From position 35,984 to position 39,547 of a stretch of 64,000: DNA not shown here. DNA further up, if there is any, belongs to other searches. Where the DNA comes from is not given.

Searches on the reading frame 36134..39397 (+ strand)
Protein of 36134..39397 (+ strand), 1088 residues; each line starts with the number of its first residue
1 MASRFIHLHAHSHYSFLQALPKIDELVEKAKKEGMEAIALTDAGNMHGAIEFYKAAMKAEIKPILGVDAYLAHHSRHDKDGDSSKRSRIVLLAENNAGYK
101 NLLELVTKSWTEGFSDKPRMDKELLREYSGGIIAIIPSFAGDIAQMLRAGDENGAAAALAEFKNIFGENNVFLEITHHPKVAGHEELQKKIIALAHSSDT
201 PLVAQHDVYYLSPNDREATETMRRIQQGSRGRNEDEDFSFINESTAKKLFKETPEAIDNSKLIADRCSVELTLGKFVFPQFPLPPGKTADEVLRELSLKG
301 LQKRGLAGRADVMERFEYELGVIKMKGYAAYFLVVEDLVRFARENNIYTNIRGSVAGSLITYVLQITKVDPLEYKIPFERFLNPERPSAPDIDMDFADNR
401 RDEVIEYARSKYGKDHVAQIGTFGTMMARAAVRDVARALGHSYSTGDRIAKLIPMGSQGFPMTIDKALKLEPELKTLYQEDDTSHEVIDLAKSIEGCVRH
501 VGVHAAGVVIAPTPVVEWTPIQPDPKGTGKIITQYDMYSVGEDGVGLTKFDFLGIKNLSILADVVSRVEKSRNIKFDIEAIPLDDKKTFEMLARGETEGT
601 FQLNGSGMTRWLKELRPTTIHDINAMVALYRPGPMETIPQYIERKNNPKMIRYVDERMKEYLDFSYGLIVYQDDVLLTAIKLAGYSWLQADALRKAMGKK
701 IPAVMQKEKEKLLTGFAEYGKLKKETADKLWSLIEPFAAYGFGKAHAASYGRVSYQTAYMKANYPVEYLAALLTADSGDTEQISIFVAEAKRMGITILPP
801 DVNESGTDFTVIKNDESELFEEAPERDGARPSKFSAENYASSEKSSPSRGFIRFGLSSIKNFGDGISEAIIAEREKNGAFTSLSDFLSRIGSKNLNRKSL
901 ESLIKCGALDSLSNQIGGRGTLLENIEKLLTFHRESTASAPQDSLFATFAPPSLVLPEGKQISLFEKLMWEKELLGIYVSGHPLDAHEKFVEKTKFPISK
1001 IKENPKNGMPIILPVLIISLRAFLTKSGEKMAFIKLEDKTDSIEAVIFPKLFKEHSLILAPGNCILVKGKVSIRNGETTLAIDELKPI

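Call 8: search_protein_families(library=pfam, proteins=[window:36134-39397:+], max_evalue=0.00001)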
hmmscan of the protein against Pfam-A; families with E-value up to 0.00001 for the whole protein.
window:36134-39397:+ (1088 aa): 5 families
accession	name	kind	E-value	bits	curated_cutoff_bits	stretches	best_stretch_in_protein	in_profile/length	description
PF07733.18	DNA_pol3_alpha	-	1.2e-88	297.6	23.9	1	292-554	2-260/260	Bacterial DNA polymerase III alpha NTPase domain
PF02811.25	PHP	-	2.8e-50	171.3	26.4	1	7-178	1-164/164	PHP domain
PF17657.6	DNA_pol3_finger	-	2.3e-49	167.4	22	1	557-718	1-164/166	Bacterial DNA polymerase III alpha subunit finger domain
PF14579.12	HHH_6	-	1.6e-26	92.8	25.6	1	794-913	1-84/90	Helix-hairpin-helix motif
PF01336.31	tRNA_anti-codon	-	1e-11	45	27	1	1021-1088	11-75/75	OB-fold nucleic acid binding domain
